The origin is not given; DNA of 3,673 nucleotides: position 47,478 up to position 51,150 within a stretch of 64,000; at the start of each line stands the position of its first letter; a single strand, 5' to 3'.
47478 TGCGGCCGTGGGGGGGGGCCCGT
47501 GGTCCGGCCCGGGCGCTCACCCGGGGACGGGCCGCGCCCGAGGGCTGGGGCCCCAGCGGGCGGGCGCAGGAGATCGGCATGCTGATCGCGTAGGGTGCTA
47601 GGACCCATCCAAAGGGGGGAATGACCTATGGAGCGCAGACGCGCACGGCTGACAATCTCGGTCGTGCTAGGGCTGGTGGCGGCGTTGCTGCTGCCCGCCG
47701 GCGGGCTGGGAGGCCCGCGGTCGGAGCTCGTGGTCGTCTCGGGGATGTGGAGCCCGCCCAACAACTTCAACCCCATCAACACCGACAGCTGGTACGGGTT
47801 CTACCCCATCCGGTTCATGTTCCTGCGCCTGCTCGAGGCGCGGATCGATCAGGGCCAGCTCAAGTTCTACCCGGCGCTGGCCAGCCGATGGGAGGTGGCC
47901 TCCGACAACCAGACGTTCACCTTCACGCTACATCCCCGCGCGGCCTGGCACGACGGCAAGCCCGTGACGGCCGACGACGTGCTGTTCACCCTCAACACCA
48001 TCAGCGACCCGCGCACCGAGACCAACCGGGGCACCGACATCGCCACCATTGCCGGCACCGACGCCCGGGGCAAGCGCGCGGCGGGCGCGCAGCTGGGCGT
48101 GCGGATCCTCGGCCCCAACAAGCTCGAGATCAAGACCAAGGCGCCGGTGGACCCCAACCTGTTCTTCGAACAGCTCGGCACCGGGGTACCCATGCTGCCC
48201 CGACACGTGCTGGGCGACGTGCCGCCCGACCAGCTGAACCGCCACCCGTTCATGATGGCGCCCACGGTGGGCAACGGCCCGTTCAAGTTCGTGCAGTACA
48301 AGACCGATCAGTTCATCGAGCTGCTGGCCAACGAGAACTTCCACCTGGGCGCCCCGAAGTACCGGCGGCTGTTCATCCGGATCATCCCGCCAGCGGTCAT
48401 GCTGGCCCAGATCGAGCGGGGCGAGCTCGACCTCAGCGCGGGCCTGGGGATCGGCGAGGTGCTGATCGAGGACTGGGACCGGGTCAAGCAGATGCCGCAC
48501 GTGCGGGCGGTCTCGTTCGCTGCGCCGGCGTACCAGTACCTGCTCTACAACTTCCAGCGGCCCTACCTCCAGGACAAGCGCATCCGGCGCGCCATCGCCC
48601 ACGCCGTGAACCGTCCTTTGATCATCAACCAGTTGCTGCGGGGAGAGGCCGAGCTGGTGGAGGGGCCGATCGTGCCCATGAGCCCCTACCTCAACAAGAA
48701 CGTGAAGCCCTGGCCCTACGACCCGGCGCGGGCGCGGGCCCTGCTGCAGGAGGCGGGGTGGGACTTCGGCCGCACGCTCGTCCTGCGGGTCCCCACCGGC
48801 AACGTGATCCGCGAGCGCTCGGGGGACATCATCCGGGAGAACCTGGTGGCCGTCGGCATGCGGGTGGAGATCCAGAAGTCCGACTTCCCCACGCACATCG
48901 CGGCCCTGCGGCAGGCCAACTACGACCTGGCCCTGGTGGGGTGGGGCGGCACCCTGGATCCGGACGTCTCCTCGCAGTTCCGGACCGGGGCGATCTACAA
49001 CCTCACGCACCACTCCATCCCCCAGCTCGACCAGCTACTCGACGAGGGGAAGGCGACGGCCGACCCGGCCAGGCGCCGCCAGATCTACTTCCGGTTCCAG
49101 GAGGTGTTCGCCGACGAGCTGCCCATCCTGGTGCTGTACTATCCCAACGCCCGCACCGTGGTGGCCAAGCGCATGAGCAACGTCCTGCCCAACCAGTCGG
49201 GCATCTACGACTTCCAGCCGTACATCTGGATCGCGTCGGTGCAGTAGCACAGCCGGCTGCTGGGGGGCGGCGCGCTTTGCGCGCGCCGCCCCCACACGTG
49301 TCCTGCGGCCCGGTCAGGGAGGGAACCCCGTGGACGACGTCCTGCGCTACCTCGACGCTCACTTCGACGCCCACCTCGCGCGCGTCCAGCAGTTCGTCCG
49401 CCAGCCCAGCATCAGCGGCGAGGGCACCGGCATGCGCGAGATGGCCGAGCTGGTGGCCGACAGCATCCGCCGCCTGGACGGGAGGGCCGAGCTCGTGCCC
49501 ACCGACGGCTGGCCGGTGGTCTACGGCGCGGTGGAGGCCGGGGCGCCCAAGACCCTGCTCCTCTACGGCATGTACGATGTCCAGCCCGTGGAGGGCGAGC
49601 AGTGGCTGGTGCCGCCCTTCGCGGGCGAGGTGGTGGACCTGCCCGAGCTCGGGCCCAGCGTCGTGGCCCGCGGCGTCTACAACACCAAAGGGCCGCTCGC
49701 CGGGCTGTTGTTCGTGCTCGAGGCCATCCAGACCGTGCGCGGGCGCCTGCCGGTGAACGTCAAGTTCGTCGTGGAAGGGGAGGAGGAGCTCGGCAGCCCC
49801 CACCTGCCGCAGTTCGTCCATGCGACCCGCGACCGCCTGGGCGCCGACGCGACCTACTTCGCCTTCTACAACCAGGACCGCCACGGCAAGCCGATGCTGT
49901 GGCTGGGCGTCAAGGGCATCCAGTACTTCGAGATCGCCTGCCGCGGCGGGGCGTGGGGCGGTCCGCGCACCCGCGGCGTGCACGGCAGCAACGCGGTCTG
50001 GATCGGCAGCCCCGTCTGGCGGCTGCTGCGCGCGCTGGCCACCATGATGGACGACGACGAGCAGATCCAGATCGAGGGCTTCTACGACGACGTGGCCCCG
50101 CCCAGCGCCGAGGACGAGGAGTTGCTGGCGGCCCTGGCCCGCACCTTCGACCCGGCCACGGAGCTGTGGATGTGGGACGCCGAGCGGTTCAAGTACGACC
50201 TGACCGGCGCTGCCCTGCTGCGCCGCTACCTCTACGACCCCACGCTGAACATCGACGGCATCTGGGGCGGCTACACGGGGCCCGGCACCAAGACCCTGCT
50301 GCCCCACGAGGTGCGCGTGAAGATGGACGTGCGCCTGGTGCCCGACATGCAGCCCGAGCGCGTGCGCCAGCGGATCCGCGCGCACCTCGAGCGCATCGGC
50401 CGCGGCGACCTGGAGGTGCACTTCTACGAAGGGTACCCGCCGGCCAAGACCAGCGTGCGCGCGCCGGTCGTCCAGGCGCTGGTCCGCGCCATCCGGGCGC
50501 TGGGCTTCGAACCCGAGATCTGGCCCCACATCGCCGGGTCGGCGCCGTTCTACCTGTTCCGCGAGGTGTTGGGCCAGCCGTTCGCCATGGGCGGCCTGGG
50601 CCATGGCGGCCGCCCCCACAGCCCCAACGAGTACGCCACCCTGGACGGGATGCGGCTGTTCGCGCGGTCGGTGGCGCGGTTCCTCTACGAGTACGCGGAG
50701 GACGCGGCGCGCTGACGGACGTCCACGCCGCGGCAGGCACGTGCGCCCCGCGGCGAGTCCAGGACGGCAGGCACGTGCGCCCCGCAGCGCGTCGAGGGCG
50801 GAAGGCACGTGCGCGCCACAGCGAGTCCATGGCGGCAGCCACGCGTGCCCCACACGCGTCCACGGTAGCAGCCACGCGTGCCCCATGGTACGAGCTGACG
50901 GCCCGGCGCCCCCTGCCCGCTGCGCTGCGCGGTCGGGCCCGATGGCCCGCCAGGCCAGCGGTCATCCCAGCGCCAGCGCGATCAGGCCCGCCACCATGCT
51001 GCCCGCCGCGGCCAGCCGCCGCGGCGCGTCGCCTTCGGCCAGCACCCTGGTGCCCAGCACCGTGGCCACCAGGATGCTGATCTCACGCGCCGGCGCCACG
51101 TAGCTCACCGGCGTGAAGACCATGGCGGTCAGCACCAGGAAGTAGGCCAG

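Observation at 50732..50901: Strict 34-bp tandem repeat x5, each unit with a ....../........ palindrome, between convergent genes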

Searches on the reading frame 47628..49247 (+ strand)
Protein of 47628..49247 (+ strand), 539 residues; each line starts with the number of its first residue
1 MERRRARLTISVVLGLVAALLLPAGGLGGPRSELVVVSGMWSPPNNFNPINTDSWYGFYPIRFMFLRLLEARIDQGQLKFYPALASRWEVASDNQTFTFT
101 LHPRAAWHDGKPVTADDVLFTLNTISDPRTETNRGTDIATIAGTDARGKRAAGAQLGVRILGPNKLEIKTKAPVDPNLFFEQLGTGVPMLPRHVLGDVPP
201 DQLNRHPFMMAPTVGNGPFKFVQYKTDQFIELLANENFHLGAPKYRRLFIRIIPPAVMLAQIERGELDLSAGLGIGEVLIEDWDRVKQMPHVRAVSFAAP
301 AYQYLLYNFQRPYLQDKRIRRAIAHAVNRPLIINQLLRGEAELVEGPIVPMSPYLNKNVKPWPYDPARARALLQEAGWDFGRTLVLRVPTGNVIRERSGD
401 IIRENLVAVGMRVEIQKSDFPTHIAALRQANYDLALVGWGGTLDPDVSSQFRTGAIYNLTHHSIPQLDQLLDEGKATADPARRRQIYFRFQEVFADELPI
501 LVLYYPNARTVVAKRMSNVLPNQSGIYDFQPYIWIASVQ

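Call 40: find_encoding_contigs(protein=window:47628-49247:+, flank=4000, max_places=6)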
Protein window:47628-49247:+ (539 aa): no gene with exactly this product is on record in the collection.

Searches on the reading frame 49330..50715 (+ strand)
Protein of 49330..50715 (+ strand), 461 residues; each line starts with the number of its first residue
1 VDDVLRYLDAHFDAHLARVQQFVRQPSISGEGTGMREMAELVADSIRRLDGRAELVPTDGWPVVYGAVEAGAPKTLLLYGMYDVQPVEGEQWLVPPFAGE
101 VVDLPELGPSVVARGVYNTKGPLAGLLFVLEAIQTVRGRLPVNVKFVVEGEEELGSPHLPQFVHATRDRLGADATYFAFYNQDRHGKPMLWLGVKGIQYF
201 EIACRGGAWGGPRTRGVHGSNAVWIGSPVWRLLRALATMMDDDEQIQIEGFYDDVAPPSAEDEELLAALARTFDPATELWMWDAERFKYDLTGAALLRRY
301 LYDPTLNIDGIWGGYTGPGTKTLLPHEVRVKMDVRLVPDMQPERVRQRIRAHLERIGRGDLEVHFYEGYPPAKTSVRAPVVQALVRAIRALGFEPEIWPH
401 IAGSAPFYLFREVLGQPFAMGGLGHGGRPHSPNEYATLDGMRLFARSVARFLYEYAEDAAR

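Call 8: search_protein_families(library=pfam, proteins=[window:49330-50715:+])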
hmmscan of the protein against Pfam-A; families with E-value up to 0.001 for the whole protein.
window:49330-50715:+ (461 aa): 2 families
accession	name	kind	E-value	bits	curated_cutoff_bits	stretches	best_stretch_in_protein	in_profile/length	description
PF01546.33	Peptidase_M20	-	2.1e-21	77.2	24.6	1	78-453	2-205/206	Peptidase family M20/M25/M40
PF07687.19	M20_dimer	-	4.6e-10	39.8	21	1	216-357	17-103/107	Peptidase dimerisation domain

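Call 12: find_homologous_proteins(query=window:49330-50715:+, max_evalue=1e-30)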
Query window:49330-50715:+ (461 aa): 2698 proteins with E <= 1e-30 among 8000 candidates; the best 120 are listed.
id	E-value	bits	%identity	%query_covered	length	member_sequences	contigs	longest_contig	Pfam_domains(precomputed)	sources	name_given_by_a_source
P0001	0.0e+0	1065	100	100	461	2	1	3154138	PF01546.34,PF07687.20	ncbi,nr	ncbi:MAG: M20/M25/M40 family metallo-hydrolase [Armatimonadota bacterium]|nr:M20/M25/M40 family meta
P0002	4.8e-297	1003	94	100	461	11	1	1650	PF01546.34,PF07687.20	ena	-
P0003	3.7e-264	895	83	100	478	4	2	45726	PF01546.34,PF07687.20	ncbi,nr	ncbi:MAG: M20/M25/M40 family metallo-hydrolase [Armatimonadota bacterium]|nr:M20/M25/M40 family meta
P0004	2.3e-258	876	81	99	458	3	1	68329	PF01546.34,PF07687.20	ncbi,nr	ncbi:MAG: M20/M25/M40 family metallo-hydrolase [Armatimonadota bacterium]|nr:M20/M25/M40 family meta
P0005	1.5e-257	873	82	99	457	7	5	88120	PF01546.34,PF07687.20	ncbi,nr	ncbi:MAG: M20/M25/M40 family metallo-hydrolase [Armatimonadota bacterium]|nr:M20/M25/M40 family meta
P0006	2.9e-257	872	81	99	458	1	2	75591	PF01546.34,PF07687.20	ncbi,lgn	-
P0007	3.2e-256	869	80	99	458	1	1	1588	PF01546.34,PF07687.20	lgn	-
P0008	5.2e-255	865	81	99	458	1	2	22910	PF01546.34,PF07687.20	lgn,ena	-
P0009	1.2e-254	864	81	99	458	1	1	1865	PF01546.34,PF07687.20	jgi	-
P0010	3.1e-254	862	81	99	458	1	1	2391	PF01546.34,PF07687.20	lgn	-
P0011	3.3e-254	862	80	99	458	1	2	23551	PF01546.34,PF07687.20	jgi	jgi:acetylornithine deacetylase/succinyl-diaminopimelate desuccinylase-like protein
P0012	4.2e-254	862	79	99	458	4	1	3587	PF01546.34,PF07687.20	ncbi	-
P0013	8.4e-254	861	81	98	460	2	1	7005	PF01546.34,PF07687.20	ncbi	-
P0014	3.5e-253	859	80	99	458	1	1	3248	PF01546.34,PF07687.20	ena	-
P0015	2.7e-252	856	79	99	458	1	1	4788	PF01546.34,PF07687.20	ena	-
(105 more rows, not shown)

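Call 14: find_encoding_contigs(protein=P0001, flank=10000, max_places=3)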
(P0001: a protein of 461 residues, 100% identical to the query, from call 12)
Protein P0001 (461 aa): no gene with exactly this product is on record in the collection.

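Call 15: find_encoding_contigs(protein=P0002, flank=3000, max_places=6)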
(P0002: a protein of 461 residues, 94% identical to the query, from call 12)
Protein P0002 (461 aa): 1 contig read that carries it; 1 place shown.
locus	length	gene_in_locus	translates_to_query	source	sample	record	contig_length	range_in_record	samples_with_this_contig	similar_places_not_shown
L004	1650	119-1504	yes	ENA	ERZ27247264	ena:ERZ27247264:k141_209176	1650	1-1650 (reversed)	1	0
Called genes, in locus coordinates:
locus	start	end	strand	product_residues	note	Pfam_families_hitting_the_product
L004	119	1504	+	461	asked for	PF01546:Peptidase_M20, PF07687:M20_dimer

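Call 16: find_encoding_contigs(protein=P0003, flank=4000, max_places=4)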
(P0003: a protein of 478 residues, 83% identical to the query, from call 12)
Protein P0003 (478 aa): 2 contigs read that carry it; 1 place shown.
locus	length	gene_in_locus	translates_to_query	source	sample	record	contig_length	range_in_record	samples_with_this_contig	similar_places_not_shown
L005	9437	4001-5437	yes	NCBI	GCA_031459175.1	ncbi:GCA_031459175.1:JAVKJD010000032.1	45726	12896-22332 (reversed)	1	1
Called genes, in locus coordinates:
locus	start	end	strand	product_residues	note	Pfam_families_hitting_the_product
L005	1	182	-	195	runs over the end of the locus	PF22544:HYDIN_VesB_CFA65-like_Ig (faint), PF07610:DUF1573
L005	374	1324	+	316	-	PF19300:BPD_transp_1_N, PF00528:BPD_transp_1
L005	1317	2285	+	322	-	PF12911:OppC_N, PF00528:BPD_transp_1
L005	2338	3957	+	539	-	PF00496:SBP_bac_5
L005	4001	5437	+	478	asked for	PF01546:Peptidase_M20, PF07687:M20_dimer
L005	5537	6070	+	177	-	PF01965:DJ-1_PfpI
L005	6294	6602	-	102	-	PF01050:MannoseP_isomer (faint), PF07883:Cupin_2, PF02311:AraC_binding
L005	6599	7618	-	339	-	PF04055:Radical_SAM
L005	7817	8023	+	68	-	-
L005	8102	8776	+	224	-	PF01135:PCMT, PF00398:RrnaAD (weak), PF13489:Methyltransf_23 (weak), PF13847:Methyltransf_31 (weak), PF08241:Methyltransf_11, PF13649:Methyltransf_25 (weak)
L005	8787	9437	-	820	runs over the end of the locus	-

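Call 41: list_cluster_members(proteins=[P0001, P0002])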
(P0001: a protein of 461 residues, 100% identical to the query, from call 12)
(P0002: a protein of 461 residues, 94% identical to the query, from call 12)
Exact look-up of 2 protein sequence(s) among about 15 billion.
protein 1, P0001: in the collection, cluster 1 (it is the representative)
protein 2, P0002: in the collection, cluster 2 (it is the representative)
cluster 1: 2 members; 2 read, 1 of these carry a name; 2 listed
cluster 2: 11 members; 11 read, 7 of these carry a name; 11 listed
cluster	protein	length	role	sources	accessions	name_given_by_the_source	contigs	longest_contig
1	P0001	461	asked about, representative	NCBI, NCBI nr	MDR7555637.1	MAG: M20/M25/M40 family metallo-hydrolase [Armatimonadota bacterium] | M20/M25/M40 family metallo-hydrolase [Armatimonadota bacterium]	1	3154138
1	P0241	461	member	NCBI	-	-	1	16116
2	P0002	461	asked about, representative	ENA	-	-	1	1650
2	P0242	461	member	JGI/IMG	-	acetylornithine deacetylase/succinyl-diaminopimelate desuccinylase-like protein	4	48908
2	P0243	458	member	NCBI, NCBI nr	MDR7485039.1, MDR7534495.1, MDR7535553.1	MAG: M20/M25/M40 family metallo-hydrolase [Armatimonadota bacterium] | M20/M25/M40 family metallo-hydrolase [Armatimonadota bacterium]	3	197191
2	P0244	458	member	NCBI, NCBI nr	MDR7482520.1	MAG: M20/M25/M40 family metallo-hydrolase [Armatimonadota bacterium] | M20/M25/M40 family metallo-hydrolase [Armatimonadota bacterium]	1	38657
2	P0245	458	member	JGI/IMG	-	acetylornithine deacetylase/succinyl-diaminopimelate desuccinylase-like protein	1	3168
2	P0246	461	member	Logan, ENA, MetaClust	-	\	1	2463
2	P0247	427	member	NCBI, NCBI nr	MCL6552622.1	MAG: M20/M25/M40 family metallo-hydrolase [Firmicutes bacterium] | M20/M25/M40 family metallo-hydrolase [Bacillota bacterium]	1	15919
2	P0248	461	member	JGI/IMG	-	acetylornithine deacetylase/succinyl-diaminopimelate desuccinylase-like protein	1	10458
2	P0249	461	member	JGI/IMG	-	-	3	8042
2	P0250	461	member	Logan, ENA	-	-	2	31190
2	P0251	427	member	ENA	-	-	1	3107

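Call 43: find_encoding_contigs(protein=P0241, flank=5000, max_places=6)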
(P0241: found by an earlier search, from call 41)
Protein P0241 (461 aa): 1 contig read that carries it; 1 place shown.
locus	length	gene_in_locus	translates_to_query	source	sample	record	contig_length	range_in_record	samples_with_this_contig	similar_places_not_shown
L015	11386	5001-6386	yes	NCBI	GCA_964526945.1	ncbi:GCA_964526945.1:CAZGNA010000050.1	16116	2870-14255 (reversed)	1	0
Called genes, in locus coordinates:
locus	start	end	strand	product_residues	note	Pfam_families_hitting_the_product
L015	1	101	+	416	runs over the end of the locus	PF01979:Amidohydro_1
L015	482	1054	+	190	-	PF00156:Pribosyltran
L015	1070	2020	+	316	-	PF19300:BPD_transp_1_N, PF00528:BPD_transp_1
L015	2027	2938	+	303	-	PF12911:OppC_N, PF00528:BPD_transp_1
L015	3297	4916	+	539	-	PF00496:SBP_bac_5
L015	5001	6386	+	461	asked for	PF01546:Peptidase_M20, PF07687:M20_dimer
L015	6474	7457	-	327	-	PF00892:EamA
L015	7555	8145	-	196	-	PF05683:Fumerase_C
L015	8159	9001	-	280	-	PF05681:Fumerase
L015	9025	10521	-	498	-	PF13360:PQQ_2, PF13570:Beta-prop_ACSF4, PF23414:Beta-prop_EML_2 (faint), PF25174:Beta-prop_THOC3 (faint), PF13360:PQQ_2, PF01011:PQQ (weak), PF13570:Beta-prop_ACSF4, PF13360:PQQ_2, +5 more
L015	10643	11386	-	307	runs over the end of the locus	PF03328:HpcH_HpaI, PF15617:C-C_Bond_Lyase (weak)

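Call 48: find_encoding_contigs(protein=P0242, flank=1500, max_places=6)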
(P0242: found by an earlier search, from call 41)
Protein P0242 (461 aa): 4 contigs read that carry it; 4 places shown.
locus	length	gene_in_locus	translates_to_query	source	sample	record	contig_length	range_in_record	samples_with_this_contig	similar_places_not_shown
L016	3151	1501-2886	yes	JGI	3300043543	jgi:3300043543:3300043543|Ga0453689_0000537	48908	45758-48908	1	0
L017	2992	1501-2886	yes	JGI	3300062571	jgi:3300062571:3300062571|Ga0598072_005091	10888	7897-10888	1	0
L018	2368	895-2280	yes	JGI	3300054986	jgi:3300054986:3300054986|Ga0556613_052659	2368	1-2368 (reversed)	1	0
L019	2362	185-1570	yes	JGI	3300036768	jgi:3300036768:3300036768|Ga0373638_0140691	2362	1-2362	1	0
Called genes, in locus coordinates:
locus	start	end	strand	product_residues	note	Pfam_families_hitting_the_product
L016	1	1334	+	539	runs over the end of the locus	PF00496:SBP_bac_5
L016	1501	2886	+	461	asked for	PF01546:Peptidase_M20, PF07687:M20_dimer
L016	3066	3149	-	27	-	?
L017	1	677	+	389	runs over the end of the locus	PF01979:Amidohydro_1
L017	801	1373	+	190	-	PF00156:Pribosyltran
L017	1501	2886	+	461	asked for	PF01546:Peptidase_M20, PF07687:M20_dimer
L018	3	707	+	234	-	?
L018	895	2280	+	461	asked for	PF01546:Peptidase_M20, PF07687:M20_dimer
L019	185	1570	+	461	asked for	PF01546:Peptidase_M20, PF07687:M20_dimer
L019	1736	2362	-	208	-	?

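Call 49: find_encoding_contigs(protein=P0250, flank=1500, max_places=6)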
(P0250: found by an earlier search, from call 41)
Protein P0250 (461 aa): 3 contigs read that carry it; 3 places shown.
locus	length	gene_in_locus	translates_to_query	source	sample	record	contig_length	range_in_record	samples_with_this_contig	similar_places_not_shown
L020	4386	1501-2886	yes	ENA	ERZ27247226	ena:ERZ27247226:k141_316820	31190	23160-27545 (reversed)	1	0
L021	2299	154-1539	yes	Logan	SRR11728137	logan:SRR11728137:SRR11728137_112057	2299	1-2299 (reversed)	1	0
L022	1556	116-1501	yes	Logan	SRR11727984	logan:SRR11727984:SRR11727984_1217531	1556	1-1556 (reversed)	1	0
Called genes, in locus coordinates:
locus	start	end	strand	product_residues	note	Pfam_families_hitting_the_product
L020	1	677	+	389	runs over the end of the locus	PF01979:Amidohydro_1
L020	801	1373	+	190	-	PF00156:Pribosyltran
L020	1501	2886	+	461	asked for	PF01546:Peptidase_M20, PF07687:M20_dimer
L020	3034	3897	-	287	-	PF00892:EamA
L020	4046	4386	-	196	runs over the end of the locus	PF05683:Fumerase_C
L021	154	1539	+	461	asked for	PF01546:Peptidase_M20, PF07687:M20_dimer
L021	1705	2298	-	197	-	?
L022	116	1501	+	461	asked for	PF01546:Peptidase_M20, PF07687:M20_dimer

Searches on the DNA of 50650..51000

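Call 62: search_rna_families(source=window, start=50650, end=51000, threshold=evalue, max_evalue=1)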
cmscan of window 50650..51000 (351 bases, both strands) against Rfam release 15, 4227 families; matches with E-value up to 1: 0.
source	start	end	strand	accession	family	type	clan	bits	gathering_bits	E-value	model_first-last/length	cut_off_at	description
